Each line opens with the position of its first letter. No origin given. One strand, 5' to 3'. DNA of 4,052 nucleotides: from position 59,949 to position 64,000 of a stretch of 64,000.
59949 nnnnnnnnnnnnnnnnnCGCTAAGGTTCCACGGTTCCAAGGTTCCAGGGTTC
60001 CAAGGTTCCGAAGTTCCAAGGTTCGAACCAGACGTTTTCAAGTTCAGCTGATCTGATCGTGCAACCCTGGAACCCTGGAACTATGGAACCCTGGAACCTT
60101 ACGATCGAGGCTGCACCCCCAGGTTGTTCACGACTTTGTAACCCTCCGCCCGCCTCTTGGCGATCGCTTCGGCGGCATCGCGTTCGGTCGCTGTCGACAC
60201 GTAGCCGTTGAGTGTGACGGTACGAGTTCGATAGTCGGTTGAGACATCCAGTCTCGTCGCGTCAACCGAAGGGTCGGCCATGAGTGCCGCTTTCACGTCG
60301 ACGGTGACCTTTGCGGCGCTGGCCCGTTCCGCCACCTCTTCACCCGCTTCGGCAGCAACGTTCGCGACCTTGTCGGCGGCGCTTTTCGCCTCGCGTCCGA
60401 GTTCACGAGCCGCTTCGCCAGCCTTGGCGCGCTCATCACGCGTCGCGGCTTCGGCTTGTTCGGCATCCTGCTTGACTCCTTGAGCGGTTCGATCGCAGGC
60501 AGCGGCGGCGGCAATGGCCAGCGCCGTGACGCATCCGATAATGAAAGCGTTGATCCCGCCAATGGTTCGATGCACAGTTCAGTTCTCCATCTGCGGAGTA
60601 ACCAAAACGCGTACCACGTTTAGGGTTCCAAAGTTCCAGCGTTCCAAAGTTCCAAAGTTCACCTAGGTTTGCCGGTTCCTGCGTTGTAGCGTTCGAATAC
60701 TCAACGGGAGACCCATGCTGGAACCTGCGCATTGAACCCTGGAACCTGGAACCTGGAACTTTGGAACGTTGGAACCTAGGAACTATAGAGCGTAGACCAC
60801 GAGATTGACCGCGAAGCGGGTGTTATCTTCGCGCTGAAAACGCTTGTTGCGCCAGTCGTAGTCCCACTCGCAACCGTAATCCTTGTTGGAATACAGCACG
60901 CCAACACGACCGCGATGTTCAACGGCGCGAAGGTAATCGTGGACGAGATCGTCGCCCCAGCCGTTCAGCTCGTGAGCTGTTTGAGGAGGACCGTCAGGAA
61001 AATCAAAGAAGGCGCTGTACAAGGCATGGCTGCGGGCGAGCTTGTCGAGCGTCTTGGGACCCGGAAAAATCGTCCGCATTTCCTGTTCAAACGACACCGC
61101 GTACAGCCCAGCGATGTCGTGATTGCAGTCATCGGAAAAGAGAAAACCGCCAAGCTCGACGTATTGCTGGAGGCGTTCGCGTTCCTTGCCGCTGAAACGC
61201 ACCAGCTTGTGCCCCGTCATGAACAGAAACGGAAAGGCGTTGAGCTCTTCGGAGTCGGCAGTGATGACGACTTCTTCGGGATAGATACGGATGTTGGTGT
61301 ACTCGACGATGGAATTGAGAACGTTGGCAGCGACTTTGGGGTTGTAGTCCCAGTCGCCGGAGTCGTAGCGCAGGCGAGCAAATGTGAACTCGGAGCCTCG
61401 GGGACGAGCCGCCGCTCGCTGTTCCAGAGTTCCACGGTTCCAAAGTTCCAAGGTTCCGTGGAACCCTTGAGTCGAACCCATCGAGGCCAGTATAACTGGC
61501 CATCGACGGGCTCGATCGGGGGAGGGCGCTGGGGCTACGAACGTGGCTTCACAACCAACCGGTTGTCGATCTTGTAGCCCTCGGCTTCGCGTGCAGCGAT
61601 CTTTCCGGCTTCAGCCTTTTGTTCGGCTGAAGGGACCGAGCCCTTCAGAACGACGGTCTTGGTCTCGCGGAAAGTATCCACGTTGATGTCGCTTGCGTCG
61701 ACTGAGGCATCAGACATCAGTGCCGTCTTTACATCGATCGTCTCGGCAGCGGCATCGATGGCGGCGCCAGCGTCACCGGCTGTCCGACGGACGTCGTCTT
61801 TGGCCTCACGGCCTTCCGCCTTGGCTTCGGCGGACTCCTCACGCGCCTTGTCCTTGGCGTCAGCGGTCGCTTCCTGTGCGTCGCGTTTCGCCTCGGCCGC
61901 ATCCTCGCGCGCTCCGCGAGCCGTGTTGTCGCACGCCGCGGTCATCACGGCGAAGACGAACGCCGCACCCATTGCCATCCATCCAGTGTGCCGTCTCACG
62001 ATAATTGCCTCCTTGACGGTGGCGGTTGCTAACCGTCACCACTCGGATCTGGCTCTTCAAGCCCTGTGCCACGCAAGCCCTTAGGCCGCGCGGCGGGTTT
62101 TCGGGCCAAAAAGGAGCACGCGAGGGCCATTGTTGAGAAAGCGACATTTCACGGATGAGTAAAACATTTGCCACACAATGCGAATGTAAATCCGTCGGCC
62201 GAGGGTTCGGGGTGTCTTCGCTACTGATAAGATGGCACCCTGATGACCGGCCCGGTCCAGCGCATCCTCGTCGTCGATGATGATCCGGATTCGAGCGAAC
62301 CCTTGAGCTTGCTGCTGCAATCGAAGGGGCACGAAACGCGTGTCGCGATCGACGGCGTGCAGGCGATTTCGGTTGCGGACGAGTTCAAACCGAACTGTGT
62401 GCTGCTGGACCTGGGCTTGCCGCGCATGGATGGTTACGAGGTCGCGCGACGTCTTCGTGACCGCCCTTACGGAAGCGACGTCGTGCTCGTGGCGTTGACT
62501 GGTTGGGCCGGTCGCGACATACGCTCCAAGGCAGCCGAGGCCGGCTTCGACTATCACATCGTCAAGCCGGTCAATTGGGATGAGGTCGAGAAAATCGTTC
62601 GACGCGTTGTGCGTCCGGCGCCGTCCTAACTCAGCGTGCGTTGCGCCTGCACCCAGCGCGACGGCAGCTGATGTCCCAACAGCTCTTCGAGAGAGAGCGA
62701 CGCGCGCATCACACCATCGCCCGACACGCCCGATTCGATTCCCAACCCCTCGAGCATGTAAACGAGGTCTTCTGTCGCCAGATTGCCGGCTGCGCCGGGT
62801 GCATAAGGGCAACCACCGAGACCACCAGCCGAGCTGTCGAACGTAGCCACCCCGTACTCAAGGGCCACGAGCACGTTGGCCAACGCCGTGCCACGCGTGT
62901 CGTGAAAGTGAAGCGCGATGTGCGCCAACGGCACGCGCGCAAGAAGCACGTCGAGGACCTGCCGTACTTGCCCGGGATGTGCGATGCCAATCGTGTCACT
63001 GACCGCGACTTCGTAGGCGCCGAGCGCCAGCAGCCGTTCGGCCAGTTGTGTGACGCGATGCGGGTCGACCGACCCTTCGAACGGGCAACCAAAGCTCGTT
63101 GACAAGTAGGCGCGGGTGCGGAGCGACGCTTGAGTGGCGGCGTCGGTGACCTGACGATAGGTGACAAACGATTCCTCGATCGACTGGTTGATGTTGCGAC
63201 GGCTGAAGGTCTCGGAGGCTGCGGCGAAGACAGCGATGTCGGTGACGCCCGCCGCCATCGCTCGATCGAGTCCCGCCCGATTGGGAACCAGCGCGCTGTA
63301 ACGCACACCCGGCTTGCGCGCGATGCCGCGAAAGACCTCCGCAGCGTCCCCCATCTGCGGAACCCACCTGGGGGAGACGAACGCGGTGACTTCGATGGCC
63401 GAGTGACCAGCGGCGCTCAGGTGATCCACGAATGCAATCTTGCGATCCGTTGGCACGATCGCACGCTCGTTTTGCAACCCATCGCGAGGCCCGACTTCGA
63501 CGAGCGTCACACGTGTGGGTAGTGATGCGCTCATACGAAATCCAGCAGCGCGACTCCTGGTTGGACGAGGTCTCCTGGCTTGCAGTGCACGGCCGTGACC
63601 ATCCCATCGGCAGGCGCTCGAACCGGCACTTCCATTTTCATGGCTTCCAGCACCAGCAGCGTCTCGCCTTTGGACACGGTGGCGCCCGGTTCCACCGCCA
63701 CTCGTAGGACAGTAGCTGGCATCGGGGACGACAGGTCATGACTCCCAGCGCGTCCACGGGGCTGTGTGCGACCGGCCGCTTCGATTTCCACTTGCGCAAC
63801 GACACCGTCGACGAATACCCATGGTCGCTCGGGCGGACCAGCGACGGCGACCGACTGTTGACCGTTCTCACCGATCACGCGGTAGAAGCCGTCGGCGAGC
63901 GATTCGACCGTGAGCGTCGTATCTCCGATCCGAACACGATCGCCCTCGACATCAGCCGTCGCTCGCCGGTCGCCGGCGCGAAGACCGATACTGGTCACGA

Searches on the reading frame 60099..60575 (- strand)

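Call 79: search_protein_families(library=pfam, proteins=[window:60099-60575:-], max_evalue=0.001)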
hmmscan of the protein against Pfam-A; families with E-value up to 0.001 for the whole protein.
window:60099-60575:- (158 aa): 1 family
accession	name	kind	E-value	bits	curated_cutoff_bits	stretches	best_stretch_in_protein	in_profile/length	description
PF04972.22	BON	-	1e-10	42.2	27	1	88-155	3-68/69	BON domain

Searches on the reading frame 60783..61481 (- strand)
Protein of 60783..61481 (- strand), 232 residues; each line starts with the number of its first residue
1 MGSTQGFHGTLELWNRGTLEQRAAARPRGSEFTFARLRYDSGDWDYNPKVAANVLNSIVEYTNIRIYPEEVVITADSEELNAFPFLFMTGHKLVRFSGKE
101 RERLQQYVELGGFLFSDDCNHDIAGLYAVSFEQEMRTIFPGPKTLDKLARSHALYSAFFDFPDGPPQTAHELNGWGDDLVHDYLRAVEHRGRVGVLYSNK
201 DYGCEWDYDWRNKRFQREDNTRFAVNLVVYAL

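Call 79: search_protein_families(library=pfam, proteins=[window:60783-61481:-], max_evalue=0.001)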
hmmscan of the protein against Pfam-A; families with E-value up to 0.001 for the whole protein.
window:60783-61481:- (232 aa): 1 family
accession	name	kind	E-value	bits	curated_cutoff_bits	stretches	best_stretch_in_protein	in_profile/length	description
PF13709.12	DUF4159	-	1.6e-53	181.7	25.9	1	33-232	1-202/202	Domain of unknown function (DUF4159)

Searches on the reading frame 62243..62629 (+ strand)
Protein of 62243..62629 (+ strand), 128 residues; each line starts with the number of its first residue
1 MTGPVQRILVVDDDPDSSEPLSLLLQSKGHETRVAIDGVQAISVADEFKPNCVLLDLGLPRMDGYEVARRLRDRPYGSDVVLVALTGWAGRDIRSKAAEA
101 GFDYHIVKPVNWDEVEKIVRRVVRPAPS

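Call 79: search_protein_families(library=pfam, proteins=[window:62243-62629:+], max_evalue=0.001)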
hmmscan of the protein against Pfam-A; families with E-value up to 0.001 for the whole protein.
window:62243-62629:+ (128 aa): 1 family
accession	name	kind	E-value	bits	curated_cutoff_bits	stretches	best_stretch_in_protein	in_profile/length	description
PF00072.30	Response_reg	-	1e-22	80.8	30.2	1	8-119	1-110/111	Response regulator receiver domain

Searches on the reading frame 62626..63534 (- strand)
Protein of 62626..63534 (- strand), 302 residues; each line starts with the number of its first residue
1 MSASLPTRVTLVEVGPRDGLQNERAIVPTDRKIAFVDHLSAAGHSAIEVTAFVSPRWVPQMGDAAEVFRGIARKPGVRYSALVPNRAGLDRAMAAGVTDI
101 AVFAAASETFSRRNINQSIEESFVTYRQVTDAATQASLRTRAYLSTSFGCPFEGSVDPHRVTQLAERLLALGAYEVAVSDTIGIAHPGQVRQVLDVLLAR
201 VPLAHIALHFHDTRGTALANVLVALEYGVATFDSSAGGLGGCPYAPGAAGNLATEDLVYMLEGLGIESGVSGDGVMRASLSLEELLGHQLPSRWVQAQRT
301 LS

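Call 79: search_protein_families(library=pfam, proteins=[window:62626-63534:-], max_evalue=0.001)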
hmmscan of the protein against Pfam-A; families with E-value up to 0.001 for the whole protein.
window:62626-63534:- (302 aa): 1 family
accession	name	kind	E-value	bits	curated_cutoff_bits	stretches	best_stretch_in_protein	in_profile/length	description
PF00682.25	HMGL-like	-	1.2e-51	176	29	1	9-275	2-253/260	HMGL-like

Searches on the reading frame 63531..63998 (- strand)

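Call 79: search_protein_families(library=pfam, proteins=[window:63531-63998:-], max_evalue=0.001)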
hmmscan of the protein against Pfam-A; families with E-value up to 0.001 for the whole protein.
window:63531-63998:- (155 aa): 4 families
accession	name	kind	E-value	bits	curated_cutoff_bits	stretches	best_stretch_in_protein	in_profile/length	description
PF00364.28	Biotin_lipoyl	-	4.6e-18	65.3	22.1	1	88-152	2-71/73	Biotin-requiring enzyme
PF13533.13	Biotin_lipoyl_2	-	2.6e-09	37.1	29.8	0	89-118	3-32/32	Biotin-lipoyl like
PF13437.12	HlyD_3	-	1.1e-05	26.6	22.2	0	126-152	2-28/106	HlyD family secretion protein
PF16576.10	HlyD_D23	-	6.2e-05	22.8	30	0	120-152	105-137/214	Barrel-sandwich domain of CusB or HlyD membrane-fusion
